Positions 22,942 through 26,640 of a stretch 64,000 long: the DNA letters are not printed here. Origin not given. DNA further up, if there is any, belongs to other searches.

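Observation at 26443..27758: Two adjacent, differently-functioning genes begin with the same 16 codons (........[L/V]SRG[F/G]VSL)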

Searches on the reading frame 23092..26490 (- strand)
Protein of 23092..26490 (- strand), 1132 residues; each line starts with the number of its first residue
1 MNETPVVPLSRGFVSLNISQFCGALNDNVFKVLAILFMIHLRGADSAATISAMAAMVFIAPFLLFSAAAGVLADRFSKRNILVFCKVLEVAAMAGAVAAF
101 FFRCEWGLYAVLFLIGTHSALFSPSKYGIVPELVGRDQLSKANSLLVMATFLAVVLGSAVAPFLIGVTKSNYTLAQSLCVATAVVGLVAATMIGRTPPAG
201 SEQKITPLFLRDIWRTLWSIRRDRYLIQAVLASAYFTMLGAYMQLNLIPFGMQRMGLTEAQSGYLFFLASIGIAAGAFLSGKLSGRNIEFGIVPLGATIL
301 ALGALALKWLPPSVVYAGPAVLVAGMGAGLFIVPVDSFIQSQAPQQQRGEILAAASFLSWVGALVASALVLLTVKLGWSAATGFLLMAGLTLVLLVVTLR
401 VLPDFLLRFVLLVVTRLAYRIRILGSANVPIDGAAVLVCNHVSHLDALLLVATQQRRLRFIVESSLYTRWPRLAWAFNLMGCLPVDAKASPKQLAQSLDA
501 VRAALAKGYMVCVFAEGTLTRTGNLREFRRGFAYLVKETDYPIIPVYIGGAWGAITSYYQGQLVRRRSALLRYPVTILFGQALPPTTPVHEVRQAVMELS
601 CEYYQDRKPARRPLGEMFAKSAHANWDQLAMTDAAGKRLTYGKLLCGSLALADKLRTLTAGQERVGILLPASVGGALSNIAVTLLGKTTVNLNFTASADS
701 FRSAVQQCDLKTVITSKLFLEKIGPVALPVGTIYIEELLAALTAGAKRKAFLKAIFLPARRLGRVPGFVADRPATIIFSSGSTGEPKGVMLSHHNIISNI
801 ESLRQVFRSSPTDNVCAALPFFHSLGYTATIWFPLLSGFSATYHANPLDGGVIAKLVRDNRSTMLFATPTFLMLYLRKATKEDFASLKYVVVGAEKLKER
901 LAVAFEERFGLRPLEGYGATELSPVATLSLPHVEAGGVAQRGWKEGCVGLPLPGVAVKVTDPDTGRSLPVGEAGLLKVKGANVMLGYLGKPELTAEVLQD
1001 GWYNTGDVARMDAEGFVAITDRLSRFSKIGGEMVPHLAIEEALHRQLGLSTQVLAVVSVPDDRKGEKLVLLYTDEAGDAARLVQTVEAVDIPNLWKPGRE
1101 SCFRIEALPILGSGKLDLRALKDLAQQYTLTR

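Call 6: search_protein_families(library=pfam, proteins=[window:23092-26490:-], max_evalue=0.01)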
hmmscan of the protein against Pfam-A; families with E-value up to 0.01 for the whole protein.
window:23092-26490:- (1132 aa): 4 families
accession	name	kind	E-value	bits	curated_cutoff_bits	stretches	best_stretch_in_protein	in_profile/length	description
PF00501.34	AMP-binding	-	1.1e-66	225.6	29.9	1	619-988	2-384/384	AMP-binding enzyme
PF07690.21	MFS_1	-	5.5e-28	98.3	33.4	1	18-366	3-346/347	Major Facilitator Superfamily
PF01553.26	Acyltransferase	-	7e-25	87.8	23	1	420-548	1-131/132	Acyltransferase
PF05977.19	MFS_3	-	3e-11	42.9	27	1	51-397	44-388/524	Transmembrane secretion effector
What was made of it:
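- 23092..26490 (-): LplT-Aas-type fusion gene (MFS + PlsC acyltransferase + acyl-ACP synthetase), 1132 aa. Pfam MFS_1, Acyltransferase and AMP-binding (call 6).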

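Call 40: search_protein_families(library=ncbifam, proteins=[window:23092-26490:-], max_evalue=0.001)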
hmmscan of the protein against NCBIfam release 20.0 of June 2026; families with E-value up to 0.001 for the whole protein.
window:23092-26490:- (1132 aa): 110 families (the best 25 are shown)
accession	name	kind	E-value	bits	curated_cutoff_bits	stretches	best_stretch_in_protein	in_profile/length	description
NF006386.0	PRK08633.1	equivalog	0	1354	1221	1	10-1128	8-1144/1147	acyl-[ACP]--phospholipid O-acyltransferase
NF005291.0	PRK06814.1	equivalog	1.7e-201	672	1349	1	10-1129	10-1134/1140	acyl-[ACP]--phospholipid O-acyltransferase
NF005959.0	PRK08043.1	equivalog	1.1e-102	344.6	886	1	410-1127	5-713/719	bifunctional acyl-ACP--phospholipid O-acyltransferase/long-chain-fatty-acid--ACP ligase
NF004837.0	PRK06187.1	subfamily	1.1e-75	254.9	476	1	614-1126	10-523/531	long-chain-fatty-acid--CoA ligase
NF004971.0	PRK06334.1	equivalog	1e-68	232.2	847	1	628-1127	35-535/539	long chain fatty acid--[acyl-carrier-protein] ligase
NF005702.0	PRK07514.1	subfamily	6.7e-54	183.1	558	1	616-1123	7-498/506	malonyl-CoA synthase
NF004114.0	PRK05605.1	equivalog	6e-51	173.4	766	1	763-1071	213-515/575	long-chain-fatty-acid--CoA ligase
TIGR01733.1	AA-adenyl-dom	subfamily_domain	2.6e-50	171.4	317.4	1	640-1050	1-405/409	amino acid adenylation domain-containing protein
NF006182.0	PRK08316.1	subfamily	7.3e-48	163.3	663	1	608-1126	7-518/523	fatty acyl-CoA synthetase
NF009233.0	PRK12583.1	subfamily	3.7e-46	157.6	832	1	771-1122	201-547/558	fatty acid CoA ligase family protein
NF004758.0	PRK06087.1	equivalog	1.2e-44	152.7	736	1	610-1117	22-527/548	medium-chain fatty-acid--CoA ligase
NF005858.0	PRK07787.1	subfamily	1.6e-44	152.1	575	1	634-1086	22-436/471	acyl-CoA synthetase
TIGR01923.1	menE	equivalog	2.9e-44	151.6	330.15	1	640-1072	1-395/442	o-succinylbenzoate--CoA ligase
NF006181.0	PRK08314.1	subfamily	3.3e-44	151.1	705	1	770-1127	203-556/563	long-chain-fatty-acid--CoA ligase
NF005801.1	PRK07656.1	equivalog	7.6e-44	150.2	657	1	617-1066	6-444/500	FadD3 family acyl-CoA ligase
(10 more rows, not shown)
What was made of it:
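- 23092..26490 (-): NCBIfam NF006386 scores 1354 bits against a cut-off of 1221 (call 40).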

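Call 44: find_homologous_proteins(query=window:23092-26490:-, max_evalue=1e-100)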
Query window:23092-26490:- (1132 aa): 966 proteins with E <= 1e-100 among 8000 candidates; the best 120 are listed.
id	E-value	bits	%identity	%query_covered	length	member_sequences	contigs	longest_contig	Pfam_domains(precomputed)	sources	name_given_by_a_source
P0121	0.0e+0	2280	90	100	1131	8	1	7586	PF05977.20,PF00501.35,PF01553.27,PF07690.22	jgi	jgi:acyl-[acyl-carrier-protein]-phospholipid O-acyltransferase/long-chain-fatty-acid--[acyl-carrier-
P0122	0.0e+0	2215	87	100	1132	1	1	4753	PF05977.20,PF00501.35,PF01553.27,PF07690.22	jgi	-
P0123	0.0e+0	2215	87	99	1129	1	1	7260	PF05977.20,PF00501.35,PF01553.27,PF07690.22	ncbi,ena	-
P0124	0.0e+0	2210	88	100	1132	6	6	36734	PF05977.20,PF00501.35,PF01553.27,PF07690.22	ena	-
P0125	0.0e+0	2194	87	100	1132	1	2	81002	PF05977.20,PF00501.35,PF01553.27,PF07690.22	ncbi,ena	-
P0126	0.0e+0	2194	87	100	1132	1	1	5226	PF05977.20,PF00501.35,PF01553.27,PF07690.22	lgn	-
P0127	0.0e+0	2188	86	100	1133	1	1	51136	PF05977.20,PF00501.35,PF01553.27,PF07690.22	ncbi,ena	-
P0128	0.0e+0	2045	81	100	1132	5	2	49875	PF05977.20,PF00501.35,PF01553.27,PF07690.22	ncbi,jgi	jgi:acyl-[acyl-carrier-protein]-phospholipid O-acyltransferase/long-chain-fatty-acid--[acyl-carrier-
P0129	0.0e+0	2026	81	99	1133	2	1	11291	PF05977.20,PF00501.35,PF01553.27,PF07690.22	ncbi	-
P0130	0.0e+0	2001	80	99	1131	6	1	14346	PF05977.20,PF00501.35,PF01553.27,PF07690.22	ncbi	-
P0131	0.0e+0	1990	78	100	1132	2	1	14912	PF05977.20,PF00501.35,PF01553.27,PF07690.22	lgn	-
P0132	0.0e+0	1982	79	100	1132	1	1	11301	PF05977.20,PF00501.35,PF01553.27,PF07690.22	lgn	-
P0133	0.0e+0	1978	78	99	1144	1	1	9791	PF05977.20,PF00501.35,PF01553.27,PF07690.22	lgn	-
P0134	0.0e+0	1977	79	99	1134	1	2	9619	PF05977.20,PF00501.35,PF01553.27,PF07690.22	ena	-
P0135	0.0e+0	1968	78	100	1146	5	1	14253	PF05977.20,PF00501.35,PF01553.27,PF07690.22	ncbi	-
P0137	0.0e+0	1840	72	100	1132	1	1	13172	PF05977.20,PF00501.35,PF01553.27,PF07690.22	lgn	-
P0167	0.0e+0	1464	58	99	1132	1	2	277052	PF05977.20,PF00501.35,PF01553.27,PF07690.22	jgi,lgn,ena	jgi:acyl-[acyl-carrier-protein]-phospholipid O-acyltransferase/long-chain-fatty-acid--[acyl-carrier-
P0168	0.0e+0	1463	61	99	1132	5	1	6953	PF05977.20,PF00501.35,PF01553.27,PF07690.22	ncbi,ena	-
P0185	0.0e+0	1377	55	99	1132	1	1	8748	PF05977.20,PF00501.35,PF01553.27,PF07690.22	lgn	-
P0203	0.0e+0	1334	52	100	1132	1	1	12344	PF05977.20,PF00501.35,PF01553.27,PF07690.22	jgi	jgi:acyl-[acyl-carrier-protein]-phospholipid O-acyltransferase / long-chain-fatty-acid--[acyl-carrie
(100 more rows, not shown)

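Call 46: list_cluster_members(proteins=[P0001, window:23092-26490:-, window:27800-28960:-])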
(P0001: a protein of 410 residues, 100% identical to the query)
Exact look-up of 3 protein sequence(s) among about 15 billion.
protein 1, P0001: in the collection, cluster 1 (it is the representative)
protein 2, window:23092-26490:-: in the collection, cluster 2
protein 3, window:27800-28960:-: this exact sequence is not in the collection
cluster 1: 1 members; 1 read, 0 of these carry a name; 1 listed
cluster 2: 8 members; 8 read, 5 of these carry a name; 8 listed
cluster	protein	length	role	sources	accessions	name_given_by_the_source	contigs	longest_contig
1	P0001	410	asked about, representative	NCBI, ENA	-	-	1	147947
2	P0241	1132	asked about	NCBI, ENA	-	-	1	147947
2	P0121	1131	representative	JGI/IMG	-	acyl-[acyl-carrier-protein]-phospholipid ...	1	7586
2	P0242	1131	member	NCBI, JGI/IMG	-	acyl-[acyl-carrier-protein]-phospholipid ...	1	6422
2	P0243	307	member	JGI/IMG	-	acyl-[acyl-carrier-protein]-phospholipid ...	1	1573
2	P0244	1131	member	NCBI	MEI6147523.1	MAG: acyl-[ACP]--phospholipid O-acyltransferase [bacterium]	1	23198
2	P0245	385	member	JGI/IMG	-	acyl-[acyl-carrier-protein]-phospholipid ...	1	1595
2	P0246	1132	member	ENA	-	-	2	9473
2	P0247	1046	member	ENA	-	-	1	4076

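Call 48: find_encoding_contigs(protein=P0121, flank=5000, max_places=2)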
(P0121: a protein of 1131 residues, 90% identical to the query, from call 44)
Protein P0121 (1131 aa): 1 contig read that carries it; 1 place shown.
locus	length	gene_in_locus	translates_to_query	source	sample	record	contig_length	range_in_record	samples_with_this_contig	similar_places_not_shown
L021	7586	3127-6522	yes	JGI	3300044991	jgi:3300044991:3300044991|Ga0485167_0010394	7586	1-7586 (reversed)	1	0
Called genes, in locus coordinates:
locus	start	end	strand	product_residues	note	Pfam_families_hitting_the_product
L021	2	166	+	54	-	?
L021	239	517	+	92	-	PF13314:DUF4083 (weak)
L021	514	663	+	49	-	-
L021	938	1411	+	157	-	-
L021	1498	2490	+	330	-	-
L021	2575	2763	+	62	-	-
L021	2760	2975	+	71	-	PF05016:ParE_toxin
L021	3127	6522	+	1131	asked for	PF05977:MFS_3, PF07690:MFS_1, PF01553:Acyltransferase, PF00501:AMP-binding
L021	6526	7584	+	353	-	?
